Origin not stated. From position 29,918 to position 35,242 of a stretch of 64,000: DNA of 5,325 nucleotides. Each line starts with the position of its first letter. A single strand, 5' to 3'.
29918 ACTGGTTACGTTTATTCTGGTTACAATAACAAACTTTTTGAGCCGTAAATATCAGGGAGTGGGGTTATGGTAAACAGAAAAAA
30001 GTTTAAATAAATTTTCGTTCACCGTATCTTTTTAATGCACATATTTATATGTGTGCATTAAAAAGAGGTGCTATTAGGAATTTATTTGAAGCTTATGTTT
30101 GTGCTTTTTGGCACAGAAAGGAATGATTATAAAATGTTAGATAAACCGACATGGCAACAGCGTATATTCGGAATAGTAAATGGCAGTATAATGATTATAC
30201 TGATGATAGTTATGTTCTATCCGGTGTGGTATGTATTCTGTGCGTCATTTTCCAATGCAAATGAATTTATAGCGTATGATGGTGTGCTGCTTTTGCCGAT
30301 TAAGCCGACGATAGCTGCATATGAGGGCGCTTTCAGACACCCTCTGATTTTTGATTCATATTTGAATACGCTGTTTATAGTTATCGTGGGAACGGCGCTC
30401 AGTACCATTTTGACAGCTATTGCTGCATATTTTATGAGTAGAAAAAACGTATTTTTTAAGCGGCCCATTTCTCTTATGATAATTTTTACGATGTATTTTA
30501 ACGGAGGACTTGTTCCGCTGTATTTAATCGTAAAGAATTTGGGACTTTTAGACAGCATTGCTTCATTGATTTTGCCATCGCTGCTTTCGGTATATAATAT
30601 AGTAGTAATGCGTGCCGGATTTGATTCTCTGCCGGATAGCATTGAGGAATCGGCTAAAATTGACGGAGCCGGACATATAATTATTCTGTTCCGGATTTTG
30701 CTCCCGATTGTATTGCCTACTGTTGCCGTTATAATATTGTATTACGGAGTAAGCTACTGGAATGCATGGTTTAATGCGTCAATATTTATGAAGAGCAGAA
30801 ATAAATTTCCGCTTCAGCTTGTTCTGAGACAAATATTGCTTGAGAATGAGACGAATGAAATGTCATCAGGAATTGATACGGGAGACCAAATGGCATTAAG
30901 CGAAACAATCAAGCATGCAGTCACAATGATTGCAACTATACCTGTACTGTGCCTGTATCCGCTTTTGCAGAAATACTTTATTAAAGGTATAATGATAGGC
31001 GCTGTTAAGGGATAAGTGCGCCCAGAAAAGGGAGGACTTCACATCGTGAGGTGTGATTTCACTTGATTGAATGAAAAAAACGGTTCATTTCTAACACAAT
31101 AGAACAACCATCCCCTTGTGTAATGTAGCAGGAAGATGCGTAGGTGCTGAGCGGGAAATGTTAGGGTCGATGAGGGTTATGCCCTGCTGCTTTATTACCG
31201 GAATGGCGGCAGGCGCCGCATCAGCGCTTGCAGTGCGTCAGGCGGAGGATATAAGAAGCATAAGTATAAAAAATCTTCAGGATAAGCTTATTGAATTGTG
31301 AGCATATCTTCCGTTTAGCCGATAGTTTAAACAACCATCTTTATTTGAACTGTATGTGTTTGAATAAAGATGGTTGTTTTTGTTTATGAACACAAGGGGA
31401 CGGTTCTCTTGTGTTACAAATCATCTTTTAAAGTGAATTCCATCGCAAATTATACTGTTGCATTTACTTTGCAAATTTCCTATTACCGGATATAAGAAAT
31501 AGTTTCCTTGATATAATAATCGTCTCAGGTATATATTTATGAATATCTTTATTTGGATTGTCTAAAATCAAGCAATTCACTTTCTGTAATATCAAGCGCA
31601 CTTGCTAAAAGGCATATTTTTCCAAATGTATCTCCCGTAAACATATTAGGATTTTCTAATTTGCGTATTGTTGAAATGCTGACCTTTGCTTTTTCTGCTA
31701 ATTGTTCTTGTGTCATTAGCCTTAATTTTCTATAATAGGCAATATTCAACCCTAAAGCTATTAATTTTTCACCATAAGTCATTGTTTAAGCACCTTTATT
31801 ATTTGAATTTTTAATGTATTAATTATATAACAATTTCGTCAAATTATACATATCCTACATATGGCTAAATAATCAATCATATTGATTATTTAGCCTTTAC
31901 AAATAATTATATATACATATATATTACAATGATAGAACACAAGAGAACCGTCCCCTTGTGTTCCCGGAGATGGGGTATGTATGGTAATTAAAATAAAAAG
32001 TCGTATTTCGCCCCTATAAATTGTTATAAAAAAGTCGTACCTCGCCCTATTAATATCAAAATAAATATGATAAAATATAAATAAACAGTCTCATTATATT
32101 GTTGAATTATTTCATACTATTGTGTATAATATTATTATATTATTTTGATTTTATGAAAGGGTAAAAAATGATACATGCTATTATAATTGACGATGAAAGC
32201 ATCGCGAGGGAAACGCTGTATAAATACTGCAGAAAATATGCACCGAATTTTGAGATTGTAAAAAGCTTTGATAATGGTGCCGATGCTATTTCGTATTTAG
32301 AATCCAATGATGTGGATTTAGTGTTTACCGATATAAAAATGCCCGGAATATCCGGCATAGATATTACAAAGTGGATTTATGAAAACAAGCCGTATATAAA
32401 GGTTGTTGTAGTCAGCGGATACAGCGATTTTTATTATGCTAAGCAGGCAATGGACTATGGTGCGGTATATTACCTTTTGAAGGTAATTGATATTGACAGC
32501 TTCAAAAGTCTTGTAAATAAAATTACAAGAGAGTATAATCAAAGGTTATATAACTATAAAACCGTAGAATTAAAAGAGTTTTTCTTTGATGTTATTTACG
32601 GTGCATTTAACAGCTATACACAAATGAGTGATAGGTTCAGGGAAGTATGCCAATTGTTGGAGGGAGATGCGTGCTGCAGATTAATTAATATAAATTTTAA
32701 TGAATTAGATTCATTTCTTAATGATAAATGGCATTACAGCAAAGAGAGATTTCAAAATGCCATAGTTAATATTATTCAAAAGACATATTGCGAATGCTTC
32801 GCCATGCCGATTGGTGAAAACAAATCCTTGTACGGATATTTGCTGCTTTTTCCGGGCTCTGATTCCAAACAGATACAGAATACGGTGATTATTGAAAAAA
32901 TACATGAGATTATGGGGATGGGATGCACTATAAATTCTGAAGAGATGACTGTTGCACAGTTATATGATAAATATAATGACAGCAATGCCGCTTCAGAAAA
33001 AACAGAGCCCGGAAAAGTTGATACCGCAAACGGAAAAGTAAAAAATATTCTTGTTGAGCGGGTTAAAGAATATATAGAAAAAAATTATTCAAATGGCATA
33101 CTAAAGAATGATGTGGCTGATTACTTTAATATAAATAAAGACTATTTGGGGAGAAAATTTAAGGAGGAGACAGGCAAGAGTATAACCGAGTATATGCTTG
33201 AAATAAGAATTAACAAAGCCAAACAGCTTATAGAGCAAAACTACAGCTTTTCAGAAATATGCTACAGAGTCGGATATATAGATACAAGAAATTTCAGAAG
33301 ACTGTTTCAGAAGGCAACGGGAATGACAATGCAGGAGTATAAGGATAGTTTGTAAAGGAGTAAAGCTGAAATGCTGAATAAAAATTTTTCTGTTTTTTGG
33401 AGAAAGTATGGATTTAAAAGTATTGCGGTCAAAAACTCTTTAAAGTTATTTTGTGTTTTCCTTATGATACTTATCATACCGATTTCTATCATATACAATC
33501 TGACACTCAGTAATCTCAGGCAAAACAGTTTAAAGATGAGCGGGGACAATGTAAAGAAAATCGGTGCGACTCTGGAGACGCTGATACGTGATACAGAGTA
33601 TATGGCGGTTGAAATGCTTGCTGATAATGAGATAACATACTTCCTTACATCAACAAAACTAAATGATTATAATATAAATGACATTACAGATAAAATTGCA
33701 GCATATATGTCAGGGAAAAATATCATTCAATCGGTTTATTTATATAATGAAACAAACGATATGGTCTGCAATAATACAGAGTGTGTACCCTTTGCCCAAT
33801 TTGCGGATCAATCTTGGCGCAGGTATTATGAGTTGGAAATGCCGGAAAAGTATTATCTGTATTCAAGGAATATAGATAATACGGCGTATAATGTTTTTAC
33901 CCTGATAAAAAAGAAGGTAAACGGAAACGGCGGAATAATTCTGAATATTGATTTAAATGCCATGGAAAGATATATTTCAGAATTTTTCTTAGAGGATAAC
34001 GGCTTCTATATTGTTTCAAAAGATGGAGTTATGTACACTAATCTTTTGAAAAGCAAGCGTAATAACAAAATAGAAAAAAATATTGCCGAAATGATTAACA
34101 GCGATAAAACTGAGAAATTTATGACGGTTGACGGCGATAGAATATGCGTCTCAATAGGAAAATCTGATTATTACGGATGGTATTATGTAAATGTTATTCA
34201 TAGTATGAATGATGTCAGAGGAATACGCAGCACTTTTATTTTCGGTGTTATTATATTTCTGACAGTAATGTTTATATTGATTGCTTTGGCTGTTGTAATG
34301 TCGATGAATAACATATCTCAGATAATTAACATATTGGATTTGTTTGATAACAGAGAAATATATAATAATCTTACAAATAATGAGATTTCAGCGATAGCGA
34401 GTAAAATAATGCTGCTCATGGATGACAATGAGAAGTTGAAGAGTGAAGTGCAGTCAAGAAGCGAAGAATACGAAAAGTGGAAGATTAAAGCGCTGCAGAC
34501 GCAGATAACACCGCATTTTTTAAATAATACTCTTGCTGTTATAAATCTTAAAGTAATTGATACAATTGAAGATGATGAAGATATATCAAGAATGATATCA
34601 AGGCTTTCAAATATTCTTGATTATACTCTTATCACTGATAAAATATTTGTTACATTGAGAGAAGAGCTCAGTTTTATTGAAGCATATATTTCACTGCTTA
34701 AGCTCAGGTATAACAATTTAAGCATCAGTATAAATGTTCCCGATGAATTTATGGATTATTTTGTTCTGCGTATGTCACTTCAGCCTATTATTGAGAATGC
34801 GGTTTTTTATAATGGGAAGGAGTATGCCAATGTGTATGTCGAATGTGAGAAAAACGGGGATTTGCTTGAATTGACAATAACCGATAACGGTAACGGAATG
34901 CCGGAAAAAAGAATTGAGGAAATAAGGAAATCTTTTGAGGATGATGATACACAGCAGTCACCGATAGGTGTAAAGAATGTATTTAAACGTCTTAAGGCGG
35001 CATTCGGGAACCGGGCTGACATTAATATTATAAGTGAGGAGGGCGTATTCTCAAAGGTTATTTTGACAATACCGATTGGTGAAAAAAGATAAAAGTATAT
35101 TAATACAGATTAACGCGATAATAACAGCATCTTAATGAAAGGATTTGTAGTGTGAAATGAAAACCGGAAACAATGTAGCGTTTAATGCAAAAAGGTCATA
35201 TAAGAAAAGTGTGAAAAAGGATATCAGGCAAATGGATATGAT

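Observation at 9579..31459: Locus A (about 21.5 kb) is bracketed by 298-bp near-identical direct repeats made from the tail of the neighbouring FAD-oxidoreductase gene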

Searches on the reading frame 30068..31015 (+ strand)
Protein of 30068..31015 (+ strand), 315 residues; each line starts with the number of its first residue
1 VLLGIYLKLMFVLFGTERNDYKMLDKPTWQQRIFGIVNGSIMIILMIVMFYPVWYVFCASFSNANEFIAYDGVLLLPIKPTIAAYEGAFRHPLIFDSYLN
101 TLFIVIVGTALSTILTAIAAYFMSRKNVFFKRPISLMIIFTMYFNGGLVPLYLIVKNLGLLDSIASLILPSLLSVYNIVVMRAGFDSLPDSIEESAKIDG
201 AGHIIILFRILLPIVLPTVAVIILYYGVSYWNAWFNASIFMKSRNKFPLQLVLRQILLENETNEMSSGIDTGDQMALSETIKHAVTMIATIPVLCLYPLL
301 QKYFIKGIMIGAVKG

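Call 7: search_protein_families(library=pfam, proteins=[window:30068-31015:+])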
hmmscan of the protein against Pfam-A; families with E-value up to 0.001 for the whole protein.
window:30068-31015:+ (315 aa): 1 family
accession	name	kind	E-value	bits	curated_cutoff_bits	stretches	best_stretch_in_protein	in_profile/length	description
PF00528.27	BPD_transp_1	-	1.7e-08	34.8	26.4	1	117-307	6-181/184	Binding-protein-dependent transport system inner membrane component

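Call 33: find_encoding_contigs(protein=window:30095-31015:+, flank=10000, max_places=10)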
Protein window:30095-31015:+ (306 aa): 6 contigs read that carry it; 5 places shown.
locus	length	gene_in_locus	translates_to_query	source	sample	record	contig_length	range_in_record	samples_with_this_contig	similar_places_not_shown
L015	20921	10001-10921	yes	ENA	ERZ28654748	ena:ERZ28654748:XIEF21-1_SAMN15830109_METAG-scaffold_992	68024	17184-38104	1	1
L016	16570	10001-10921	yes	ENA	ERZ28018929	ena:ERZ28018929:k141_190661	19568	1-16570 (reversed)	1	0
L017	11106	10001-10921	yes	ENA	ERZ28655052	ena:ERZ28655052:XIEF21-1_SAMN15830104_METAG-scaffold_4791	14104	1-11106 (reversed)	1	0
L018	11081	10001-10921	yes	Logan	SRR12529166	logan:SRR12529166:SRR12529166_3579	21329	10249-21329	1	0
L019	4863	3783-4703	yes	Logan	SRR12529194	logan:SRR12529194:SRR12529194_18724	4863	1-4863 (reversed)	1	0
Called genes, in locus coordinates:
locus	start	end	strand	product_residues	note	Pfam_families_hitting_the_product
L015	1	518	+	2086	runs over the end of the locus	PF20578:aBig_2, PF16889:Hepar_II_III_N, PF07940:Hepar_II_III_C, PF00395:SLH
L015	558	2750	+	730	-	PF20578:aBig_2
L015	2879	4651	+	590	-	PF00728:Glyco_hydro_20, PF18088:Glyco_H_20C_C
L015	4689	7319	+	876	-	PF00395:SLH (weak)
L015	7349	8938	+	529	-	PF01547:SBP_bac_1, PF13416:SBP_bac_8 (weak)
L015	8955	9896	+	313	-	PF00528:BPD_transp_1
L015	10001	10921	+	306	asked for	PF00528:BPD_transp_1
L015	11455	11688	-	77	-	PF12844:HTH_19 (weak), PF01381:HTH_3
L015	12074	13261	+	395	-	PF00072:Response_reg, PF12833:HTH_18, PF00165:HTH_AraC (weak)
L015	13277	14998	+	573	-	PF06580:His_kinase, PF02518:HATPase_c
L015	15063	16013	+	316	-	PF00528:BPD_transp_1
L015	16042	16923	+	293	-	PF00528:BPD_transp_1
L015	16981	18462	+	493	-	PF12010:DUF3502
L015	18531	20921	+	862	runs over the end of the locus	-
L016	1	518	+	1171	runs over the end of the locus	?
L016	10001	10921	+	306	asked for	PF00528:BPD_transp_1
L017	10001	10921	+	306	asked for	PF00528:BPD_transp_1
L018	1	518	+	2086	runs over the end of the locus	PF20578:aBig_2, PF16889:Hepar_II_III_N, PF07940:Hepar_II_III_C, PF00395:SLH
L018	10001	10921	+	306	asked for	PF00528:BPD_transp_1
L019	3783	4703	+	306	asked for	PF00528:BPD_transp_1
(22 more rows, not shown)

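Call 57: find_homologous_proteins(query=window:30095-31015:+, max_evalue=1e-60)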
Query window:30095-31015:+ (306 aa): 4062 proteins with E <= 1e-60 among 8000 candidates; the best 120 are listed.
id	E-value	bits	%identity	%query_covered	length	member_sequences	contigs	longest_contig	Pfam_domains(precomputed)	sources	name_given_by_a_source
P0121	1.7e-184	630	100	96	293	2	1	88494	PF00528.28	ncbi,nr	ncbi:MAG: carbohydrate ABC transporter permease [Clostridia bacterium]|nr:carbohydrate ABC transport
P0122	4.4e-152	524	79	96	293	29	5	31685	PF00528.28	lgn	-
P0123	2.3e-143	495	73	96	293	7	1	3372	PF00528.28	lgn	-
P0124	4.2e-140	485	72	96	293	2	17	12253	PF00528.28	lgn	-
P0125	7.5e-139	481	71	96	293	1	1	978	PF00528.28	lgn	-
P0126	3.1e-133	462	70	96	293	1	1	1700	PF00528.28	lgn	-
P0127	2.6e-131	456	66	96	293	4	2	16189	PF00528.28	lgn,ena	-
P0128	2.2e-130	453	65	96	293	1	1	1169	PF00528.28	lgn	-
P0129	1.9e-127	443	66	96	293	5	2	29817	PF00528.28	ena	-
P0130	1.3e-124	434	63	96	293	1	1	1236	PF00528.28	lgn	-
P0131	1.5e-124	434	66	96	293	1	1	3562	PF00528.28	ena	-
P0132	7.3e-124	431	65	96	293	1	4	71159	PF00528.28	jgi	-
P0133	1.7e-121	424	63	96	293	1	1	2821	PF00528.28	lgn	-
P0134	9.5e-120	418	59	96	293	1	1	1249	PF00528.28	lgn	-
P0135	1.0e-117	411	61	96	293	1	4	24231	PF00528.28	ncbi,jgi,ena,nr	ncbi:MAG: carbohydrate ABC transporter permease [Ruminococcaceae bacterium]|nr:carbohydrate ABC tran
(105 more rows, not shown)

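Call 58: find_encoding_contigs(protein=P0122, flank=10000, max_places=6)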
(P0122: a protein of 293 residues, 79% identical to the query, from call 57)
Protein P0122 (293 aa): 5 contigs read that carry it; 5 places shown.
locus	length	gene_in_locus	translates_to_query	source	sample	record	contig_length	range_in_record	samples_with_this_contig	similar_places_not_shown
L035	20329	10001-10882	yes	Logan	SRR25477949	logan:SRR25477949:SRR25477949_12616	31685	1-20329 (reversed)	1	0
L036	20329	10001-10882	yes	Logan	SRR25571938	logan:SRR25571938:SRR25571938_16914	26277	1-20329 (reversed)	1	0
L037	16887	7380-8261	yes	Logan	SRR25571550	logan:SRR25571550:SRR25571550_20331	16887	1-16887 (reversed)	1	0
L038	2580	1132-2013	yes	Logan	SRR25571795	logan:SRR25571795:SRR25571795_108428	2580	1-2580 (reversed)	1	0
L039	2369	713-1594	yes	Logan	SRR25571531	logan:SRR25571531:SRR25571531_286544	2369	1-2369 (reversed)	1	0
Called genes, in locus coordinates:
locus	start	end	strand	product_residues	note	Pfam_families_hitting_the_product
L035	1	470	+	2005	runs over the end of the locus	PF20578:aBig_2, PF16889:Hepar_II_III_N, PF07940:Hepar_II_III_C, PF00395:SLH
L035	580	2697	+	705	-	PF20578:aBig_2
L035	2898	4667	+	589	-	PF00728:Glyco_hydro_20, PF18088:Glyco_H_20C_C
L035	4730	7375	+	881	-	PF00395:SLH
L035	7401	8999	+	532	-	PF01547:SBP_bac_1, PF13416:SBP_bac_8 (weak)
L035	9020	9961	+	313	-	PF00528:BPD_transp_1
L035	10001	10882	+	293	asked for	PF00528:BPD_transp_1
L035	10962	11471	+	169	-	PF10688:Imp-YgjV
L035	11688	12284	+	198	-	-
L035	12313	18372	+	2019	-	PF20578:aBig_2, PF16889:Hepar_II_III_N, PF07940:Hepar_II_III_C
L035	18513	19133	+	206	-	-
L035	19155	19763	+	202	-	PF06452:CBM9_1, PF16011:CBM9_2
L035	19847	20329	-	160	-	?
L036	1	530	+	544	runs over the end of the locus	PF00239:Resolvase, PF07508:Recombinase, PF13408:Zn_ribbon_recom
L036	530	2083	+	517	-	PF00239:Resolvase, PF07508:Recombinase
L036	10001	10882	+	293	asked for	PF00528:BPD_transp_1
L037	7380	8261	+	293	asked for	PF00528:BPD_transp_1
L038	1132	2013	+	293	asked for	PF00528:BPD_transp_1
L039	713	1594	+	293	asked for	PF00528:BPD_transp_1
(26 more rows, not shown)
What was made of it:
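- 10252..31015 (+): Locus A cassette. It has a consensus promoter (10299-10328) and these genes: SBP, AraC-type regulator, a 2086-aa aBig_2/heparinase II-III/SLH lyase, an aBig_2 protein, GH20, an SLH protein, a second SBP and two permeases. Gene order is conserved in relatives (call 58).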

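Call 59: find_encoding_contigs(protein=P0121, flank=10000, max_places=6)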
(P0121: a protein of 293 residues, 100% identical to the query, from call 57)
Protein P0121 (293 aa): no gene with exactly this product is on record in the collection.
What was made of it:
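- Tried and rejected: Look-up of P0121, probably the window's NCBI source: not on record (call 59).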

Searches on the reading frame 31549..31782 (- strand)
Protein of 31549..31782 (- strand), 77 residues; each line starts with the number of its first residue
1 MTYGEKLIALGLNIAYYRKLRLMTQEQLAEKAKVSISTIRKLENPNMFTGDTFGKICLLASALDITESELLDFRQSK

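Call 16: find_encoding_contigs(protein=window:31549-31782:-, flank=10000, max_places=10)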
Protein window:31549-31782:- (77 aa): 5 contigs read that carry it; 2 places shown.
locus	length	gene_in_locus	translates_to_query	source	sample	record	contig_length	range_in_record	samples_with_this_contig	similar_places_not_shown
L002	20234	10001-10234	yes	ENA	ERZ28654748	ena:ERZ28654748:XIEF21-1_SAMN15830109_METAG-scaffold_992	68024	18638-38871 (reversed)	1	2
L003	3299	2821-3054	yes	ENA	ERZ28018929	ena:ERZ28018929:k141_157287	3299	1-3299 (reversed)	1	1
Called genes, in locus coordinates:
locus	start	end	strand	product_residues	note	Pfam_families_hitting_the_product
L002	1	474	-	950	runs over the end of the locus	-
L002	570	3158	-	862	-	-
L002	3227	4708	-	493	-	PF12010:DUF3502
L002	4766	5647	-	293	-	PF00528:BPD_transp_1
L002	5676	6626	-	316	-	PF00528:BPD_transp_1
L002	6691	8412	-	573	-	PF06580:His_kinase, PF02518:HATPase_c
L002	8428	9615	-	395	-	PF00072:Response_reg, PF12833:HTH_18, PF00165:HTH_AraC (weak)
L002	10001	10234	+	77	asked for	PF12844:HTH_19 (weak), PF01381:HTH_3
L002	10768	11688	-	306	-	PF00528:BPD_transp_1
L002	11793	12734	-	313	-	PF00528:BPD_transp_1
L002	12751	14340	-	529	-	PF01547:SBP_bac_1, PF13416:SBP_bac_8 (weak)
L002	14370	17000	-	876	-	PF00395:SLH (weak)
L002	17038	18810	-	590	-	PF00728:Glyco_hydro_20, PF18088:Glyco_H_20C_C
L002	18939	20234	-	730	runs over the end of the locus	PF20578:aBig_2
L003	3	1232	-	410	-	?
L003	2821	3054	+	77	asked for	PF12844:HTH_19 (weak), PF01381:HTH_3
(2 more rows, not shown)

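Call 46: search_protein_families(library=pfam, proteins=[window:31549-31782:-], max_evalue=0.01)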
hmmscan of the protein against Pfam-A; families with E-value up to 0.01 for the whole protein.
window:31549-31782:- (77 aa): 5 families
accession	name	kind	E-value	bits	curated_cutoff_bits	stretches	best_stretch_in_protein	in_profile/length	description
PF01381.28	HTH_3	-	1.1e-08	35.4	23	1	14-55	1-43/55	Helix-turn-helix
PF12844.13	HTH_19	-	1.4e-06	28.5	30.2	1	14-71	4-59/64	Helix-turn-helix domain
PF13443.12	HTH_26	-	6.1e-05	23.6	22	1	17-74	5-61/63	Cro/C1-type HTH DNA-binding domain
PF13560.12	HTH_31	-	0.0007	20.3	27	1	10-44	2-36/64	Helix-turn-helix domain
PF04545.22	Sigma70_r4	-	0.0026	17.7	24.1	1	17-43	15-41/50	Sigma-70, region 4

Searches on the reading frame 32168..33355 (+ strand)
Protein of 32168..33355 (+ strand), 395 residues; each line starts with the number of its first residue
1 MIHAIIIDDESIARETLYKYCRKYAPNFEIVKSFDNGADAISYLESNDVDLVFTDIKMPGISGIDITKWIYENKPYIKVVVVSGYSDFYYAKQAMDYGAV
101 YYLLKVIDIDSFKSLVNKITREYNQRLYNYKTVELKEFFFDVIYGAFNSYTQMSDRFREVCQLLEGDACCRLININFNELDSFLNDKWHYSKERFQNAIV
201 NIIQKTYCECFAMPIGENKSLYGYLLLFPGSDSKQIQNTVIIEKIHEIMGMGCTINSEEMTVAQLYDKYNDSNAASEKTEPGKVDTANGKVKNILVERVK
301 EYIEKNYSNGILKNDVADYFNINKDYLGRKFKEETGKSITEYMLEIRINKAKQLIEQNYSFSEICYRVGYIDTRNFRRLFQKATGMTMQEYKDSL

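Call 7: search_protein_families(library=pfam, proteins=[window:32168-33355:+])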
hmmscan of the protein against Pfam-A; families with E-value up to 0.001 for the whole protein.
window:32168-33355:+ (395 aa): 4 families
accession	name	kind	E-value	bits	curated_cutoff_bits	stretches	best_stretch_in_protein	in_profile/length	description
PF00072.30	Response_reg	-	2.8e-24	85.9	30.2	1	5-115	2-109/111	Response regulator receiver domain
PF12833.13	HTH_18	-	3e-19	69.5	33.6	1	317-392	2-78/80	Helix-turn-helix domain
PF00165.29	HTH_AraC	-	1.9e-13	50.6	26.6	1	357-391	7-40/42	Bacterial regulatory helix-turn-helix proteins, AraC family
PF04733.20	Coatomer_E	-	0.00064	19.7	21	0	145-202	185-241/290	Coatomer epsilon subunit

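Call 34: find_encoding_contigs(protein=window:32168-33355:+, flank=10000, max_places=10)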
Protein window:32168-33355:+ (395 aa): 5 contigs read that carry it; 3 places shown.
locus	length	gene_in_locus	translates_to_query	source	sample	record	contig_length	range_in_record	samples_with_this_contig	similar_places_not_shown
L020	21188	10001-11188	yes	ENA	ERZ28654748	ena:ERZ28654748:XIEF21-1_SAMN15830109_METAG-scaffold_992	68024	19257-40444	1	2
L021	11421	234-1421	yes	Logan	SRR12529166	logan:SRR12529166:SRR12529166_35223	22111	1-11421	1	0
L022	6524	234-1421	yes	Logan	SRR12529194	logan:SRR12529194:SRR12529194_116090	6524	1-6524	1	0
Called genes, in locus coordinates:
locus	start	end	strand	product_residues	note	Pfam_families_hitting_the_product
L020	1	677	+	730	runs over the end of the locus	PF20578:aBig_2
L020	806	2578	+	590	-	PF00728:Glyco_hydro_20, PF18088:Glyco_H_20C_C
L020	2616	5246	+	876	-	PF00395:SLH (weak)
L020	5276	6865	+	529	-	PF01547:SBP_bac_1, PF13416:SBP_bac_8 (weak)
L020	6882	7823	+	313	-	PF00528:BPD_transp_1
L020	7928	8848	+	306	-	PF00528:BPD_transp_1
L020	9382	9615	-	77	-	PF12844:HTH_19 (weak), PF01381:HTH_3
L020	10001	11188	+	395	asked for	PF00072:Response_reg, PF12833:HTH_18, PF00165:HTH_AraC (weak)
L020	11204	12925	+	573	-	PF06580:His_kinase, PF02518:HATPase_c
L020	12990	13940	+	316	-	PF00528:BPD_transp_1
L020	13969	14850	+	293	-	PF00528:BPD_transp_1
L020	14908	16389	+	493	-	PF12010:DUF3502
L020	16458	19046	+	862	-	-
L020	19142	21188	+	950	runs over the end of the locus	-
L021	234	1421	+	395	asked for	PF00072:Response_reg, PF12833:HTH_18, PF00165:HTH_AraC (weak)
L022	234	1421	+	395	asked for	PF00072:Response_reg, PF12833:HTH_18, PF00165:HTH_AraC (weak)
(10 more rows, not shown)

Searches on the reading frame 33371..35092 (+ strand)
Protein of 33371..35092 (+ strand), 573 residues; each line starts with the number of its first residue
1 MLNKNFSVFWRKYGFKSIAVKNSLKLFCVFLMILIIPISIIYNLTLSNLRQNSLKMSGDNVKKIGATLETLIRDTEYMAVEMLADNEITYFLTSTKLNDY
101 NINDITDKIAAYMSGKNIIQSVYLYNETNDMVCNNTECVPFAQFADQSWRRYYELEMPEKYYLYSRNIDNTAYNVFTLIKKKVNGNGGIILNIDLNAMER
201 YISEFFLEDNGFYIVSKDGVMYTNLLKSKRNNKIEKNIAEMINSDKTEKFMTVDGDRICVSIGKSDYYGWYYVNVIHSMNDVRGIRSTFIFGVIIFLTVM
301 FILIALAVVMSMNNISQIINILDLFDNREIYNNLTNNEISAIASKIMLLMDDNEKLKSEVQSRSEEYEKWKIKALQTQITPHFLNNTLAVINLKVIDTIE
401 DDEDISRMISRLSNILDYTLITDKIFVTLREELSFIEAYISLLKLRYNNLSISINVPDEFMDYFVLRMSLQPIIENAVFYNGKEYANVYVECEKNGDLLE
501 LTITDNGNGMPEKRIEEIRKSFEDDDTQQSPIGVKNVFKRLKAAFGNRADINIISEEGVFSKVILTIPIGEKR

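Call 7: search_protein_families(library=pfam, proteins=[window:33371-35092:+])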
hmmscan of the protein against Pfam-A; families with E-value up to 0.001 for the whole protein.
window:33371-35092:+ (573 aa): 2 families
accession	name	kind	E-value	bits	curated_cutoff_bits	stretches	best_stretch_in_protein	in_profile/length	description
PF06580.19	His_kinase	-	2.3e-21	76.3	25.2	1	371-449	2-79/81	Histidine kinase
PF02518.31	HATPase_c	-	2.9e-09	37.8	26.4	1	466-569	6-109/111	Histidine kinase-, DNA gyrase B-, and HSP90-like ATPase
